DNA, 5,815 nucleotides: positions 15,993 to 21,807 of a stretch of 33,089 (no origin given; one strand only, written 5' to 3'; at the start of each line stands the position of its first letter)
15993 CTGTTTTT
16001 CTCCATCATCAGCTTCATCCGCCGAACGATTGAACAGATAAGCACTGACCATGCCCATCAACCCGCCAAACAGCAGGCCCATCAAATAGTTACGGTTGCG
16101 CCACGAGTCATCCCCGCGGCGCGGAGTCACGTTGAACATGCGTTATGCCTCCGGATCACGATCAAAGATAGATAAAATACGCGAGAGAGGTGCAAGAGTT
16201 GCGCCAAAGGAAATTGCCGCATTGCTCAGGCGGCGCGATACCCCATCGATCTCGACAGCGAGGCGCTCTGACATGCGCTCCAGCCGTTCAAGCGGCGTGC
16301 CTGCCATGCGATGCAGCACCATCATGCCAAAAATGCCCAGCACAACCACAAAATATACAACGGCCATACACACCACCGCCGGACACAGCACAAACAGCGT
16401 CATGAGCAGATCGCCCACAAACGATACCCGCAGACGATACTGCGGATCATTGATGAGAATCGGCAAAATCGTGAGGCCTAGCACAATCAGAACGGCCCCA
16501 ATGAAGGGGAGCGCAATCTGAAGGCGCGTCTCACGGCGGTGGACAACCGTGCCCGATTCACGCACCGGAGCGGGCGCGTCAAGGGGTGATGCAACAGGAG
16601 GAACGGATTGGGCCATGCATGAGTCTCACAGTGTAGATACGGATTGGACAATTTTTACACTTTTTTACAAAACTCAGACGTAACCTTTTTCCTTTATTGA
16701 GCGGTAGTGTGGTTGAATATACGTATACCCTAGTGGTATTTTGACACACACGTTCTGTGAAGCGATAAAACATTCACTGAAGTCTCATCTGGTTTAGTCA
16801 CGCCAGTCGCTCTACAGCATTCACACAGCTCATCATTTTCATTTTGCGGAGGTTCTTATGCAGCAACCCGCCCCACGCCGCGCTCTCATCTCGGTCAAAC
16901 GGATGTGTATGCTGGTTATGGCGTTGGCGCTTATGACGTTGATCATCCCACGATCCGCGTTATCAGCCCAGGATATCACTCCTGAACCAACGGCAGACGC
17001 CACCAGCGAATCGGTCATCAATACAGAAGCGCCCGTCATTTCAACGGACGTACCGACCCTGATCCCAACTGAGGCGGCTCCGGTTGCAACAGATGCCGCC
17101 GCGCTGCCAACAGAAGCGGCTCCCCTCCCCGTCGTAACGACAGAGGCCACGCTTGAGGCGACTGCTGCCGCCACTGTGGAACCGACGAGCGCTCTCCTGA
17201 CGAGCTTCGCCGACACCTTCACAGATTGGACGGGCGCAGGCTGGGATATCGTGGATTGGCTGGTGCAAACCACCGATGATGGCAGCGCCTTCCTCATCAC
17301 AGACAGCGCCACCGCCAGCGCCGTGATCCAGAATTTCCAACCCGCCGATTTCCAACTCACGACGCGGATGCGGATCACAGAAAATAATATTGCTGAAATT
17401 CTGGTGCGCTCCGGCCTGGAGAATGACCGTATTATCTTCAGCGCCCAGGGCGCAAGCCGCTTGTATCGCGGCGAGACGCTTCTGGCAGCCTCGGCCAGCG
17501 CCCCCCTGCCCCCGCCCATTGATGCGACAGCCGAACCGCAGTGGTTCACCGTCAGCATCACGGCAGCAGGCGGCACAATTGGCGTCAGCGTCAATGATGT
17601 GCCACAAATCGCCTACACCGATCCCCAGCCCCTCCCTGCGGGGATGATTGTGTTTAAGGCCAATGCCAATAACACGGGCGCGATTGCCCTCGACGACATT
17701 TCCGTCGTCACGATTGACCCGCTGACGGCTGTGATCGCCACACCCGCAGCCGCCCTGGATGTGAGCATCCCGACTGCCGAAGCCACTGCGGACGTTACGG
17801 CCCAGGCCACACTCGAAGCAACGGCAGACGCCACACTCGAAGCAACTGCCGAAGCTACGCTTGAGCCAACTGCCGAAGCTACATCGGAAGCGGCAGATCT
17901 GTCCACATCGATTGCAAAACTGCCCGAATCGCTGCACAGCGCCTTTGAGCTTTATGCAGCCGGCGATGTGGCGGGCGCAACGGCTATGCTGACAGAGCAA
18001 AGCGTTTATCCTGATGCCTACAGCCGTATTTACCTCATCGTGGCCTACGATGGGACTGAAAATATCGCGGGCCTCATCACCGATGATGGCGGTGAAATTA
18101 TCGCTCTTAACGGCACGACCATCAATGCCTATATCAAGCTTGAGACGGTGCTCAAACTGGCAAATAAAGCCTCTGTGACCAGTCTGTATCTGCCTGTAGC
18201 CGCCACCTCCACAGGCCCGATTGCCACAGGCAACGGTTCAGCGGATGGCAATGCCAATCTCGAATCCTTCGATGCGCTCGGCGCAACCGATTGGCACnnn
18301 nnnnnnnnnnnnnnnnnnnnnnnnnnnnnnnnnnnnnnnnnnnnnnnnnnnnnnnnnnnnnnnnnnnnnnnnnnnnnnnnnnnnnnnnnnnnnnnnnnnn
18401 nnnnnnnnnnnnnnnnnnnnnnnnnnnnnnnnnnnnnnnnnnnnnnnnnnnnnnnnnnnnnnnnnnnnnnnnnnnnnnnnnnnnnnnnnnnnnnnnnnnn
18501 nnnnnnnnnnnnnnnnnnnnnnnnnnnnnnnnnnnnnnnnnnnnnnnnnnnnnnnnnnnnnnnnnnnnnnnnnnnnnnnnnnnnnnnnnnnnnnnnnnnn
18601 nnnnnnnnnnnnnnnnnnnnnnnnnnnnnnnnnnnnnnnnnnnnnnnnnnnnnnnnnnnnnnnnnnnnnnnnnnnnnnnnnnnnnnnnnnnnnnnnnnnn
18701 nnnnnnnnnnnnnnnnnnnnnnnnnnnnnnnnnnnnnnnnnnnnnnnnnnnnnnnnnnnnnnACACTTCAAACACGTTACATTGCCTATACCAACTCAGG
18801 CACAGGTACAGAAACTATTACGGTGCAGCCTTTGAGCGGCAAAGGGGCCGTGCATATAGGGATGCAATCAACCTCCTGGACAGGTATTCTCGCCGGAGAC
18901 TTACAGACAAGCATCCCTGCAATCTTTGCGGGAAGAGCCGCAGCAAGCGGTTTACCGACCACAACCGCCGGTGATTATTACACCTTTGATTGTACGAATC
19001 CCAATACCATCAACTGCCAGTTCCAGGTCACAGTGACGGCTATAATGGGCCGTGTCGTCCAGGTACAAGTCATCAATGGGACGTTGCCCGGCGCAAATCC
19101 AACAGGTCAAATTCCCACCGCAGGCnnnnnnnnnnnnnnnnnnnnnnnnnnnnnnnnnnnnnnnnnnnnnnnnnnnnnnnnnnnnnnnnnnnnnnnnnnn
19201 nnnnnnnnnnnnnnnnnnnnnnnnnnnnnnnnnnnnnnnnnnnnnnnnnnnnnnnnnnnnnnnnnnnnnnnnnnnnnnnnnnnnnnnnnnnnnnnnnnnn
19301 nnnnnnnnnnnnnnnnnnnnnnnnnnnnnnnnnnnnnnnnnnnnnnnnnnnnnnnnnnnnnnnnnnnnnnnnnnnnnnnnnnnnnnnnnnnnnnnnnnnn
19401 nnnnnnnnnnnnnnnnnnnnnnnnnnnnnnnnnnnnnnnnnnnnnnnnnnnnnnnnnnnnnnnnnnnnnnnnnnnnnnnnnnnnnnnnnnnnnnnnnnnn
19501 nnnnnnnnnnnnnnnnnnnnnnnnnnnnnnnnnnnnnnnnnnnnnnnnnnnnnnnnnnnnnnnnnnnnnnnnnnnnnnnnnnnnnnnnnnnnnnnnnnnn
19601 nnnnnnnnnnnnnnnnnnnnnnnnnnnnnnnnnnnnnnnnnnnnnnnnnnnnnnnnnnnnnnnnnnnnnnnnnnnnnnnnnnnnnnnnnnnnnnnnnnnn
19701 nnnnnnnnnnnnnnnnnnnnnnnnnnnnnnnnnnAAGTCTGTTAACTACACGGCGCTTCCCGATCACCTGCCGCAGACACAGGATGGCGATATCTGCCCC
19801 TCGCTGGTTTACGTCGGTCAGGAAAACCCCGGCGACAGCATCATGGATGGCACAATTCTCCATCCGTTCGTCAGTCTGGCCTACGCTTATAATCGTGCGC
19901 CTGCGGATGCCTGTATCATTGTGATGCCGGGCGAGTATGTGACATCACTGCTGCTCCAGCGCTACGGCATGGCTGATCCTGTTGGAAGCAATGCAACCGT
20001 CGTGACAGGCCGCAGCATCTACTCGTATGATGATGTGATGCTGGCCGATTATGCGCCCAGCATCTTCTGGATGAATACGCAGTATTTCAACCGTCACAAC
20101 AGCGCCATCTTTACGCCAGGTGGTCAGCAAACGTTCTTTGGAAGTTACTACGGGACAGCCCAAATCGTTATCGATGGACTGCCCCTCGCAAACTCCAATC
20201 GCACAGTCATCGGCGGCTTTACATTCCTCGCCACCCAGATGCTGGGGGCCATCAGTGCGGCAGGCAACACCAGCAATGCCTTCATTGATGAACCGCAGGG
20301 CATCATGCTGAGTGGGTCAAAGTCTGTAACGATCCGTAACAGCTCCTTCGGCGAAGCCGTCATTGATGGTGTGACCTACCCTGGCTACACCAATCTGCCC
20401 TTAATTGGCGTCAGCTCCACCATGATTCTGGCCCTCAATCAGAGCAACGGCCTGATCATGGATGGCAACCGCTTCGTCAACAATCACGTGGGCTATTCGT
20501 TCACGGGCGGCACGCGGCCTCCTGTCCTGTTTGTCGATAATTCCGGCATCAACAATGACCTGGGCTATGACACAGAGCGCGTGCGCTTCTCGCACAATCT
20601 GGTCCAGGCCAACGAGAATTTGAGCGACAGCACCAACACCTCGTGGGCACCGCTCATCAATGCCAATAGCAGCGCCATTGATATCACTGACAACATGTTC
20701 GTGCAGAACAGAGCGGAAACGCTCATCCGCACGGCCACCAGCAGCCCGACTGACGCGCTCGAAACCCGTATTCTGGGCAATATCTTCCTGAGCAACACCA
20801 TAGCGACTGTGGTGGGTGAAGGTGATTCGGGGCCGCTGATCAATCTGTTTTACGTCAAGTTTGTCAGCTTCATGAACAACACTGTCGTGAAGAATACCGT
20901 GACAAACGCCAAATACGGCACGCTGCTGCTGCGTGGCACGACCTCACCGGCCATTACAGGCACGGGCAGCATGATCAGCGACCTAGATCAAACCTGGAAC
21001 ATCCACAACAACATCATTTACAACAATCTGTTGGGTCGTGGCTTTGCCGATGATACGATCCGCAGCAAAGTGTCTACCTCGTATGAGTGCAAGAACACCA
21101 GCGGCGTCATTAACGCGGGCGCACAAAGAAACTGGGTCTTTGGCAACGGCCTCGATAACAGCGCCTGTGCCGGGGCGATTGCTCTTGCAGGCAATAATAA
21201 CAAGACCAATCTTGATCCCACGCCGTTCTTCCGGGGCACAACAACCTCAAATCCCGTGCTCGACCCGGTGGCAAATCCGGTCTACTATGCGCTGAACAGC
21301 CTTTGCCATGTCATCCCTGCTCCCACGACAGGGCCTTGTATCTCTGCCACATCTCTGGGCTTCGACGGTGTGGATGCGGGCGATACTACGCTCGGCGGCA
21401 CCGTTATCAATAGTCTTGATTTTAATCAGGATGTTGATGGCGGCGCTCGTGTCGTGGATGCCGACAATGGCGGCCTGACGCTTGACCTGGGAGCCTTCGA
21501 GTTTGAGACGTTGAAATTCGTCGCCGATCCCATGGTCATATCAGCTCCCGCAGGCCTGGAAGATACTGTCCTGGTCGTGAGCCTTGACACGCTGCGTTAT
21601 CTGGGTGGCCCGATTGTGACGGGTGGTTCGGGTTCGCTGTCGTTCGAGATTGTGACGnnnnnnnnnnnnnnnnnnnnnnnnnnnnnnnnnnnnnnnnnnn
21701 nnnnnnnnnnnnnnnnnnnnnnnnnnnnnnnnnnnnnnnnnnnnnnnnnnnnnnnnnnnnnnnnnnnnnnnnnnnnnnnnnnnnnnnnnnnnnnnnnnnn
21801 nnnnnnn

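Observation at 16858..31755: A single uninterrupted 14.9-kb ORF encodes a 4,965-aa secreted protease / beta-helix / lectin-array giant protein with no recognisable anchor or secretion partner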

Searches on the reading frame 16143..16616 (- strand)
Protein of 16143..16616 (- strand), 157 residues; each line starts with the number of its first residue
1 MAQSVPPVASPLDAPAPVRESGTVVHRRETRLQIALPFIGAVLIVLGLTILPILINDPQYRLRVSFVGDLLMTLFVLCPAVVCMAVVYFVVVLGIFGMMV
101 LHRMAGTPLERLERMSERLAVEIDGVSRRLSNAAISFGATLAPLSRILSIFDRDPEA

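Call 9: search_protein_families(library=pfam, proteins=[window:16143-16616:-], max_evalue=0.001)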
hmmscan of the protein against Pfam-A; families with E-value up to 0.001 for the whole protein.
window:16143-16616:- (157 aa): 0 families

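Call 78: search_protein_families(library=ncbifam, proteins=[window:16143-16616:-], max_evalue=1)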
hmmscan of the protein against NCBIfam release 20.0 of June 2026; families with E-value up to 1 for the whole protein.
window:16143-16616:- (157 aa): 2 families
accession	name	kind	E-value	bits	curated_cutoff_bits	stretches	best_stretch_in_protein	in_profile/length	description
NF041012.2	T4P_ComGB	equivalog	0.17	11.2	240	1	38-104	111-177/332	competence type IV pilus assembly protein ComGB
TIGR04336.1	AmmeMemoSam_B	hypoth_equivalog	0.24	10.6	26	1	16-61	113-156/270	AmmeMemoRadiSam system protein B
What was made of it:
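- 16143..16616 (-): Divergent 157-aa two-TM membrane protein gene. It is a conserved neighbour; whether it is a functional partner is unknown. No Pfam or NCBIfam family (calls 9, 78).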

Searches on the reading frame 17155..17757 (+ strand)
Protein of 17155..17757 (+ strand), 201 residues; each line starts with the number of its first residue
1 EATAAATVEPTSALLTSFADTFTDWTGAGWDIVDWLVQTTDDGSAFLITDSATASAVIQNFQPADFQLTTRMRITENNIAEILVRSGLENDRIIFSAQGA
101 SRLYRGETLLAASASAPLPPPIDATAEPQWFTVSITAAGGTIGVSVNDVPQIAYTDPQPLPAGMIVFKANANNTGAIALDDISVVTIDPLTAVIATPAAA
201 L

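Call 22: search_protein_families(library=pfam, proteins=[window:17155-17757:+], max_evalue=1)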
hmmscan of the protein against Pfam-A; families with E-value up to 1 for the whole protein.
window:17155-17757:+ (201 aa): 1 family
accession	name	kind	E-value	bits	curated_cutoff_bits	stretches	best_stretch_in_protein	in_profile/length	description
PF06439.18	3keto-disac_hyd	-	7e-07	29.9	26.8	1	21-180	10-173/187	3-keto-disaccharide hydrolase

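Call 78: search_protein_families(library=ncbifam, proteins=[window:17155-17757:+], max_evalue=1)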
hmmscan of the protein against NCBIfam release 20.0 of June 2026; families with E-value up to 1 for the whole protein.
window:17155-17757:+ (201 aa): 0 families

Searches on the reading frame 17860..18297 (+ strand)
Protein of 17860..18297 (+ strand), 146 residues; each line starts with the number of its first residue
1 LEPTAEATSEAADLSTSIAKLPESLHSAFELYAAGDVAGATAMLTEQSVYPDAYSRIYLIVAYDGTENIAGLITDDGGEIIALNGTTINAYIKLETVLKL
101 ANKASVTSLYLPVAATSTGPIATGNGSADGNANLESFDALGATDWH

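Call 22: search_protein_families(library=pfam, proteins=[window:17860-18297:+], max_evalue=1)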
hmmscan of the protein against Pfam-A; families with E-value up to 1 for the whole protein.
window:17860-18297:+ (146 aa): 0 families
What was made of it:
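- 17908..18267 (+): Prodomain-like segment (I9-like), aa ~351-470. No Pfam hit (call 22).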

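Call 78: search_protein_families(library=ncbifam, proteins=[window:17860-18297:+], max_evalue=1)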
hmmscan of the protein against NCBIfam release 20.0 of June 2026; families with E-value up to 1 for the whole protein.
window:17860-18297:+ (146 aa): 0 families

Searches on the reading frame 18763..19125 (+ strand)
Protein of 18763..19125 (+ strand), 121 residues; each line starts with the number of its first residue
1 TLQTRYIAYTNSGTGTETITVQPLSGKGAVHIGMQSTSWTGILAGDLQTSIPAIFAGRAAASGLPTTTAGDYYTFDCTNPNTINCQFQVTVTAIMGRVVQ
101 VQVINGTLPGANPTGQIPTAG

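Call 83: search_protein_families(library=pfam, proteins=[window:18763-19125:+], max_evalue=1)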
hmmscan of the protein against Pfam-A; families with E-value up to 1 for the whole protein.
window:18763-19125:+ (121 aa): 0 families

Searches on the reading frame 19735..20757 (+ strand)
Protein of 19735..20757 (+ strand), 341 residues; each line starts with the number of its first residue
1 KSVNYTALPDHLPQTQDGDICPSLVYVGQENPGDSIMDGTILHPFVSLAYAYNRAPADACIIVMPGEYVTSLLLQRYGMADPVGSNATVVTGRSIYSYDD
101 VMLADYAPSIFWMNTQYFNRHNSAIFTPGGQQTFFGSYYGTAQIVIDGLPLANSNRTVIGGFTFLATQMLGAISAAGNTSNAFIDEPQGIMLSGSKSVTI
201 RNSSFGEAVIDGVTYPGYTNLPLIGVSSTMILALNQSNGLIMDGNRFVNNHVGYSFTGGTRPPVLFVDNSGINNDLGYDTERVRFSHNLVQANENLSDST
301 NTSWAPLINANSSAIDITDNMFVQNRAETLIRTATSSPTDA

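Call 22: search_protein_families(library=pfam, proteins=[window:19735-20757:+], max_evalue=1)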
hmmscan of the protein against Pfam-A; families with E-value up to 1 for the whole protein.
window:19735-20757:+ (341 aa): 3 families
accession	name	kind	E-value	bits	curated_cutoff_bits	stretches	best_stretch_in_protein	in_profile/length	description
PF05048.19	NosD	-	0.0051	16.7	23.6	1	179-329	30-176/212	Periplasmic copper-binding protein (NosD)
PF07602.17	DUF1565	-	0.0079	16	20.3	0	33-70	3-40/257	Protein of unknown function (DUF1565)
PF13229.12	Beta_helix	-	0.016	15.2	25.9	1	187-326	23-138/158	Right handed beta helix region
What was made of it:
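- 19738..21537 (+): Right-handed parallel beta-helix, aa ~961-1560. It starts with a DUF1565-type ...PGEYV motif and ends with the conserved D-x-G-A-[FY]-E motif (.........). Sub-threshold NosD, Beta_helix and DUF1565 hits (call 22).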

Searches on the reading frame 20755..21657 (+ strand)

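Call 22: search_protein_families(library=pfam, proteins=[window:20755-21657:+], max_evalue=1)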
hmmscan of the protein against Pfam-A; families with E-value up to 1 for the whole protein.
window:20755-21657:+ (301 aa): 1 family
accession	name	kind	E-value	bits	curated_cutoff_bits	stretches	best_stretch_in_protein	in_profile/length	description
PF09549.16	RE_Bpu10I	-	0.21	11.6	25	1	143-192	91-140/218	Bpu10I restriction endonuclease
